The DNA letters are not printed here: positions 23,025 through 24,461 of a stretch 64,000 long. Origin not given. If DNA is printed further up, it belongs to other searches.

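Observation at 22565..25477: Operon of a PrnB/IDO-like haem protein, a kynureninase-like PLP enzyme and ACP phosphodiesterase (candidate non-canonical aromatic amino-acid pathway)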

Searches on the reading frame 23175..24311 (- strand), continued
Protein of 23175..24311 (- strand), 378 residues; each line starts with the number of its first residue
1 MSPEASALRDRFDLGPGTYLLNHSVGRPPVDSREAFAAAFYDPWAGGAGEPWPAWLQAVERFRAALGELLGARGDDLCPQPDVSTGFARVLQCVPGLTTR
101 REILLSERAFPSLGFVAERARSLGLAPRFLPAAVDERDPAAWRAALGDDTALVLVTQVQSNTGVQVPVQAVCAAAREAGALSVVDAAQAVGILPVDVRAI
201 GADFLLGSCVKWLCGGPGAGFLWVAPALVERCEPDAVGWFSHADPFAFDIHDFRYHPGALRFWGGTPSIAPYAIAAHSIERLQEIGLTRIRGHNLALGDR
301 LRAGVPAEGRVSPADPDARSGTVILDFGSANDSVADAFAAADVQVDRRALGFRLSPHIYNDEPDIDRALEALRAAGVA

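Call 55: fold_search(model_id=the predicted structure, library=pdb)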
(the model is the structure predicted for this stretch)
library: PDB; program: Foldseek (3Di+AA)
matches with E <= 10: 1956; with E <= 0.001: 1530
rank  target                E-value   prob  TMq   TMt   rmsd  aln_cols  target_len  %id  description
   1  1qz9                  1.4e-25  1.00  0.88  0.82   2.7       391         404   26  The Three Dimensional Structure of Kynureninase from Pseudomonas fluorescens (released 2004-01-20)
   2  5b7s_B                1.1e-24  1.00  0.86  0.81   3.1       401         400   22  Apo structure of Cysteine Desulfurase from Thermococcus onnurineus NA1 (released 2017-06-14)
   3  5b87_B                2.7e-24  1.00  0.86  0.81   3.0       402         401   23  Crystal structure of a Cysteine Desulfurase from Thermococcus onnurineus NA1 in complex with alanine at 2.3 Angstrom r (released 2017-06-14)
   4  9ddd_B                4.4e-24  1.00  0.84  0.78   3.7       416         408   22  SufS-SufU complex from Mycobacterium Tuberculosis (released 2025-07-30)
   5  5b87_A                1.4e-23  1.00  0.86  0.82   3.2       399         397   22  Crystal structure of a Cysteine Desulfurase from Thermococcus onnurineus NA1 in complex with alanine at 2.3 Angstrom r (released 2017-06-14)
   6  9ddd_A                1.5e-23  1.00  0.84  0.79   3.7       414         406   22  SufS-SufU complex from Mycobacterium Tuberculosis (released 2025-07-30)
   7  5b7u_A                1.6e-23  1.00  0.85  0.80   3.1       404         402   22  Apo Structure of Cysteine Desulfurase from Thermococcus onnurineus NA1 at 1.89A (released 2017-06-14)
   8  6wci_A                2.2e-23  1.00  0.85  0.80   3.5       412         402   23  Crystal structure of a cysteine desulfurase SufS from Stenotrophomonas maltophilia K279a (released 2020-04-08)
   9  5i90_A                3.7e-23  1.00  0.82  0.80   3.8       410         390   23  Crystal Structure of PvdN from Pseudomonas Aeruginosa (released 2016-05-11)
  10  1t3i_A                4.4e-23  1.00  0.86  0.81   3.0       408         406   21  Structure of slr0077/SufS, the Essential Cysteine Desulfurase from Synechocystis PCC 6803 (released 2004-09-21)
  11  5b7s_A                4.7e-23  1.00  0.85  0.81   3.1       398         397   23  Apo structure of Cysteine Desulfurase from Thermococcus onnurineus NA1 (released 2017-06-14)
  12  7ceq                  4.9e-23  1.00  0.86  0.79   3.1       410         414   21  Crystal structure of cysteine desulfurase SufS H121A from Bacillus subtilis (released 2021-06-30)
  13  1n2t_A                5.5e-23  1.00  0.86  0.85   3.0       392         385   21  C-DES Mutant K223A with GLY Covalenty Linked to the PLP-cofactor (released 2003-01-21)
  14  6mrh                  9.5e-23  1.00  0.85  0.79   3.2       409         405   20  E. coli cysteine desulfurase SufS E96A with a cysteine persulfide intermediate (released 2019-01-09)
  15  5xt5_B                1.1e-22  1.00  0.84  0.79   3.3       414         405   21  SufS-SufU complex from Bacillus subtilis (released 2017-12-20)
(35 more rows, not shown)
